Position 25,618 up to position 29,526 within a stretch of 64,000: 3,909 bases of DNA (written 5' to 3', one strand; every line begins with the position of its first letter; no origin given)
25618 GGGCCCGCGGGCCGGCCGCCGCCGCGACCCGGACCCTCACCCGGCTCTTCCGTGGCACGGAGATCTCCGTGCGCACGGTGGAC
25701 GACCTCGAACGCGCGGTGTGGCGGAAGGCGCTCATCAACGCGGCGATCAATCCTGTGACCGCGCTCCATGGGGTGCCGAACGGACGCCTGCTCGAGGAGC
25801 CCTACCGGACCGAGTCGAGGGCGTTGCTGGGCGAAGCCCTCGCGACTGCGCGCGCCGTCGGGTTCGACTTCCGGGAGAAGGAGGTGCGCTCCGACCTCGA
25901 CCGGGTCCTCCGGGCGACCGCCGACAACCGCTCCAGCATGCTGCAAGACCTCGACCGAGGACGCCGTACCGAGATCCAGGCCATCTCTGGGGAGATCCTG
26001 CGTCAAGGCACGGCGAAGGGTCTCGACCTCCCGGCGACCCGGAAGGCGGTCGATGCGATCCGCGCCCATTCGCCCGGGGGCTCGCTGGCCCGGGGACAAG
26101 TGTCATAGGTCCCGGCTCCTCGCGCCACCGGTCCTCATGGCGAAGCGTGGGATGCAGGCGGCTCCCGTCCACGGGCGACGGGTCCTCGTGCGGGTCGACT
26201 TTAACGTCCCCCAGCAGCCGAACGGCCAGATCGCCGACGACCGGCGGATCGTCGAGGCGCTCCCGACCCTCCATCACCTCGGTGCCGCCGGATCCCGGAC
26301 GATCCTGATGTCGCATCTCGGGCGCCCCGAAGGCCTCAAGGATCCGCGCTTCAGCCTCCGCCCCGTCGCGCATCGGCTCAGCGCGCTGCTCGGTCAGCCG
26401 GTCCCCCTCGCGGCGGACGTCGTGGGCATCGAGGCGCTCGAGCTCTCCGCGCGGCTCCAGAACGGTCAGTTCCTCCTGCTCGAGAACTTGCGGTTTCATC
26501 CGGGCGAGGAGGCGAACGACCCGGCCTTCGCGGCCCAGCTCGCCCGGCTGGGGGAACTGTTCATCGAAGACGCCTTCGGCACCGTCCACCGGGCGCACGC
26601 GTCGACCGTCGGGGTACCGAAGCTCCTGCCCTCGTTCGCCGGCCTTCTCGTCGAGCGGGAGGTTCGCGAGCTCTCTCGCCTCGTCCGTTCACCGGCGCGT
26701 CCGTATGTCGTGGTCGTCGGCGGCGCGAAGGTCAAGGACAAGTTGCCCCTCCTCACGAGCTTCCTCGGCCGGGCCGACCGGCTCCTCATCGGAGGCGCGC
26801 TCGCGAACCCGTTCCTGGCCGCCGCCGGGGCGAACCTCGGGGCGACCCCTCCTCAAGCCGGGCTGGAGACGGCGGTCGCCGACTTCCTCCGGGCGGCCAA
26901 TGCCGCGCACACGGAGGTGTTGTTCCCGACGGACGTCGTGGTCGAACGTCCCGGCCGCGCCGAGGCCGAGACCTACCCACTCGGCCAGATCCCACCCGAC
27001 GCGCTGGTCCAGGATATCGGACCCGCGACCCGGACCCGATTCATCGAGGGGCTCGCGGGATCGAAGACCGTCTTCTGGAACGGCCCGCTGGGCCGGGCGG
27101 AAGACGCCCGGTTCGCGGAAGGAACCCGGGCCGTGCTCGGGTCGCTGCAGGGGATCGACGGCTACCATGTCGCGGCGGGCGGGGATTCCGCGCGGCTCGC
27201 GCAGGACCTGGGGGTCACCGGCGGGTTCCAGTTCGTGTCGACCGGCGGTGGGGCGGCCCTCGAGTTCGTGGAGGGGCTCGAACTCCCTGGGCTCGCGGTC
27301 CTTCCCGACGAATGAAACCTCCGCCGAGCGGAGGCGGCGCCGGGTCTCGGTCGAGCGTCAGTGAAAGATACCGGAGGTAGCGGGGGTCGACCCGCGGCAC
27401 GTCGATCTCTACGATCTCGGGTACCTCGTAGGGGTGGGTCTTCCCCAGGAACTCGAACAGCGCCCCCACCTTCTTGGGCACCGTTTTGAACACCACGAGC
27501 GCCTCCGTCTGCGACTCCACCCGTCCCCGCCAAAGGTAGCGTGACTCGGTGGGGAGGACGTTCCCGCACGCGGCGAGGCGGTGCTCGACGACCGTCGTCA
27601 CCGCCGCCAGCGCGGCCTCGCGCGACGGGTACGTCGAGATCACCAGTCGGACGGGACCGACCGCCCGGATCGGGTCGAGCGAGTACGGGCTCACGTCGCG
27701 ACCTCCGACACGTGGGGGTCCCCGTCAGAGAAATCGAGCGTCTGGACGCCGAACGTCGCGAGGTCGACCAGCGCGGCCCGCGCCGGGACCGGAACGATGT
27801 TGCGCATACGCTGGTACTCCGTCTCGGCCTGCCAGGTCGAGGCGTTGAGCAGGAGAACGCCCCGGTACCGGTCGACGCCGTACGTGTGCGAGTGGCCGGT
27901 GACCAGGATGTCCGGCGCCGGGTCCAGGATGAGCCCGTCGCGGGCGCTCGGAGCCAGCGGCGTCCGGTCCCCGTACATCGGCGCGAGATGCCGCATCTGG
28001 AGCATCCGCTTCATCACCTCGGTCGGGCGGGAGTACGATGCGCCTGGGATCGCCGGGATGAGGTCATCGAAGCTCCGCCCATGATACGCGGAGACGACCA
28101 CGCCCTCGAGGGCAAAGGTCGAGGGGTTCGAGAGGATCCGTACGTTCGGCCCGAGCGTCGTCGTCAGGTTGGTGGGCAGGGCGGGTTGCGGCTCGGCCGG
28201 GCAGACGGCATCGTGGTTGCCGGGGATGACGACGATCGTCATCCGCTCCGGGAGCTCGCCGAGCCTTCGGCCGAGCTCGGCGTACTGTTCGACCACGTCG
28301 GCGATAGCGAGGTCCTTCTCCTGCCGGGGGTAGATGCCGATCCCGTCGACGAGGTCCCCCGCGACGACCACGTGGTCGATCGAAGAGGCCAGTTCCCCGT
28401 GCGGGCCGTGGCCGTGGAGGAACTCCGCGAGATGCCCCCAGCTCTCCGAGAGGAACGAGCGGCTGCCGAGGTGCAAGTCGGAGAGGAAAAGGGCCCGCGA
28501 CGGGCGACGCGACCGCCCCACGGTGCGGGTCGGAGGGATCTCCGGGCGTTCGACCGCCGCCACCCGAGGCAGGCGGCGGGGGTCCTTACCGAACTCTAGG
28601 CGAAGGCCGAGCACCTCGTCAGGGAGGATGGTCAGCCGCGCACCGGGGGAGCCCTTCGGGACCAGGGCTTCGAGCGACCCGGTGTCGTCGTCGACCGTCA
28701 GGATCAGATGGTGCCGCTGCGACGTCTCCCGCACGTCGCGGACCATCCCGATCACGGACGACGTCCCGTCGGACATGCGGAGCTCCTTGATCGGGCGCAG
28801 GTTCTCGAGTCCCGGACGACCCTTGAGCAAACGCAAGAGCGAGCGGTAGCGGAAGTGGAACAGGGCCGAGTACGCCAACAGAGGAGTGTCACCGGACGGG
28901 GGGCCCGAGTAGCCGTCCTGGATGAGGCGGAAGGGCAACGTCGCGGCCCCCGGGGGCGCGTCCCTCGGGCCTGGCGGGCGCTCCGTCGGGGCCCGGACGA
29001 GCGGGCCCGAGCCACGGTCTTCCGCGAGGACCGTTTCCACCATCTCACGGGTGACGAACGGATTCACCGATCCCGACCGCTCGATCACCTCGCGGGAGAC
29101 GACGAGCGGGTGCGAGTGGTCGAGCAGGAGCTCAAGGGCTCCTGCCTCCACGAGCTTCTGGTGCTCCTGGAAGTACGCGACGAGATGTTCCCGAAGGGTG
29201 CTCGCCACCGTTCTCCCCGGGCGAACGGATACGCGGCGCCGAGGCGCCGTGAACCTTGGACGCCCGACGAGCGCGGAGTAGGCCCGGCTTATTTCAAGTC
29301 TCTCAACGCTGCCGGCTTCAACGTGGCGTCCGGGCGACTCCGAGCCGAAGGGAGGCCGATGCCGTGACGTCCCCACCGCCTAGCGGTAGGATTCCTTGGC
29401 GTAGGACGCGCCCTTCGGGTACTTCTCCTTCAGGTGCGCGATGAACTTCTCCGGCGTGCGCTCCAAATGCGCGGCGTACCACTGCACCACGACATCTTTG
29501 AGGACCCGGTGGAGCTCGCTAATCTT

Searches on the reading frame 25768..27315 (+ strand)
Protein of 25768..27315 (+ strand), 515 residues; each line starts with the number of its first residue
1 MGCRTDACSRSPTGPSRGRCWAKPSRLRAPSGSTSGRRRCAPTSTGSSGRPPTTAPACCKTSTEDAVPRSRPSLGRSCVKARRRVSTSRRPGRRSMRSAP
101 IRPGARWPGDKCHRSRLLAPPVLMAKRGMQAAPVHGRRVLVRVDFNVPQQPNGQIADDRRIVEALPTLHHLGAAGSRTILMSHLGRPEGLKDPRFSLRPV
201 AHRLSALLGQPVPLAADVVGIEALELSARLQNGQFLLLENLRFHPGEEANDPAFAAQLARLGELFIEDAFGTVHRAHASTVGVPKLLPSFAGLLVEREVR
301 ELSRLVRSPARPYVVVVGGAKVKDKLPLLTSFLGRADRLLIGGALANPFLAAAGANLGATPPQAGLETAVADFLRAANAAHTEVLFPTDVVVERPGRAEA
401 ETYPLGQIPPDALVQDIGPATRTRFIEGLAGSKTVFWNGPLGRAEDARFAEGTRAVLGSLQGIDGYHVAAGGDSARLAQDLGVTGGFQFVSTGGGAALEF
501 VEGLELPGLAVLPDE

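Call 61: search_protein_families(library=pfam, proteins=[window:25768-27315:+], max_evalue=0.00001)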
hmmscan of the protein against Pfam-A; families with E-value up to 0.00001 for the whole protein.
window:25768-27315:+ (515 aa): 1 family
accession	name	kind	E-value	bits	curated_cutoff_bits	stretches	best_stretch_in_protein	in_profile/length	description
PF00162.24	PGK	-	1.5e-122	409.7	27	1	131-503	3-378/379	Phosphoglycerate kinase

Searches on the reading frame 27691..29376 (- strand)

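Call 61: search_protein_families(library=pfam, proteins=[window:27691-29376:-], max_evalue=0.00001)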
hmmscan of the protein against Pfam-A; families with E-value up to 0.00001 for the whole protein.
window:27691-29376:- (561 aa): 2 families
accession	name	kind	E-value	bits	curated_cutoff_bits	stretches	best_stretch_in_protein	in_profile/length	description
PF04042.21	DNA_pol_E_B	-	1.8e-20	73.7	29.1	1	296-497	2-205/210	DNA polymerase alpha/epsilon subunit B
PF00149.33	Metallophos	-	9.6e-11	42.9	21.5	1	294-499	2-191/191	Calcineurin-like phosphoesterase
